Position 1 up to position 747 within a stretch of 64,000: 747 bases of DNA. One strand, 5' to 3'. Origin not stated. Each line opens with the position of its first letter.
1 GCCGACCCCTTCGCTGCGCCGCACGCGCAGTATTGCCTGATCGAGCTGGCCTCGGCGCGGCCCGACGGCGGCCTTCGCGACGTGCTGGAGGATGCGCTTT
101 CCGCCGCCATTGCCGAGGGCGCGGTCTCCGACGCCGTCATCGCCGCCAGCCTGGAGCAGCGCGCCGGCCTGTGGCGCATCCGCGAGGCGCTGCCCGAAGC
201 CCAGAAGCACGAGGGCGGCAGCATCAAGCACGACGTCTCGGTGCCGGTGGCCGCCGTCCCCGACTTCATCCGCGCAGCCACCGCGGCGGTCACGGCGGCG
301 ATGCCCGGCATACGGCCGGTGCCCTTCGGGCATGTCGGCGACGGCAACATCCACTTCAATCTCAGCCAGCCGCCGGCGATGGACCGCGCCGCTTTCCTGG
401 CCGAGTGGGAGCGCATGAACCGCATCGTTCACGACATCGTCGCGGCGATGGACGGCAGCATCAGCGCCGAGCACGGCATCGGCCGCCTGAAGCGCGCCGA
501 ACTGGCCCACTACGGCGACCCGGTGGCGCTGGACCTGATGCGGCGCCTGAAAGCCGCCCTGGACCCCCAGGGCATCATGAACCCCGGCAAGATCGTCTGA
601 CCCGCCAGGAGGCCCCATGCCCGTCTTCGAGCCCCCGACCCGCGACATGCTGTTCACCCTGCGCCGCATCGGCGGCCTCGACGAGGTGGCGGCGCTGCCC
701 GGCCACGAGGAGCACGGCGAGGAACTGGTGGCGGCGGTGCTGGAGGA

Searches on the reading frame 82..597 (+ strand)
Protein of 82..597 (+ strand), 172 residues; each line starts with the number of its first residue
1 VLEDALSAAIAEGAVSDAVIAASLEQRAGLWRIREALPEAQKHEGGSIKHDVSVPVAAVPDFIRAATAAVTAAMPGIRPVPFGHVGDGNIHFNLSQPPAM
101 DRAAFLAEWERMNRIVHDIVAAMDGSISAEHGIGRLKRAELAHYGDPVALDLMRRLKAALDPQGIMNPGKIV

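Call 38: search_protein_families(library=pfam, alignment_id=A3, max_evalue=0.00001)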
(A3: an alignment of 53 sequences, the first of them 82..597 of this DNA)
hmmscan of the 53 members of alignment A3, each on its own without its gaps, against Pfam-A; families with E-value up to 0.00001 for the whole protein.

A. member 1, window:82-597:+ (172 aa): 1 family
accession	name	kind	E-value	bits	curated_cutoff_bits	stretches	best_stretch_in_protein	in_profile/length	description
PF02913.24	FAD-oxidase_C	-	1.2e-46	159.8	21.2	1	5-171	82-248/248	FAD linked oxidases, C-terminal domain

B. families by the number of members that match (of 53 scanned): 89 families (the first 25 are shown)
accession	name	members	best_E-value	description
PF08241.18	Methyltransf_11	3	2.3e-13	Methyltransferase domain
PF00266.25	Aminotran_5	2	3.1e-149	Aminotransferase class-V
PF00155.27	Aminotran_1_2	2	1.2e-57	Aminotransferase class I and II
PF03446.21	NAD_binding_2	2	2.1e-47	NAD binding domain of 6-phosphogluconate dehydrogenase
PF13649.12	Methyltransf_25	2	7.4e-18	Methyltransferase domain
PF08242.18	Methyltransf_12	2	4.6e-13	Methyltransferase domain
PF13847.12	Methyltransf_31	2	1.1e-12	Methyltransferase domain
PF13489.12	Methyltransf_23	2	5.4e-12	Methyltransferase domain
PF00330.25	Aconitase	1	9.5e-187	Aconitase family (aconitate hydratase)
PF00180.25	Iso_dh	1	1.9e-136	Isocitrate/isopropylmalate dehydrogenase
PF01921.24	tRNA-synt_1f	1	8.9e-136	tRNA synthetases class I (K)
PF04166.17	PdxA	1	2.7e-102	Pyridoxal phosphate biosynthetic protein PdxA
PF02353.26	CMAS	1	4.5e-92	Mycolic acid cyclopropane synthetase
PF01180.27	DHO_dh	1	1.4e-87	Dihydroorotate dehydrogenase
PF03976.20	PPK2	1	1.3e-83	Polyphosphate kinase 2 (PPK2)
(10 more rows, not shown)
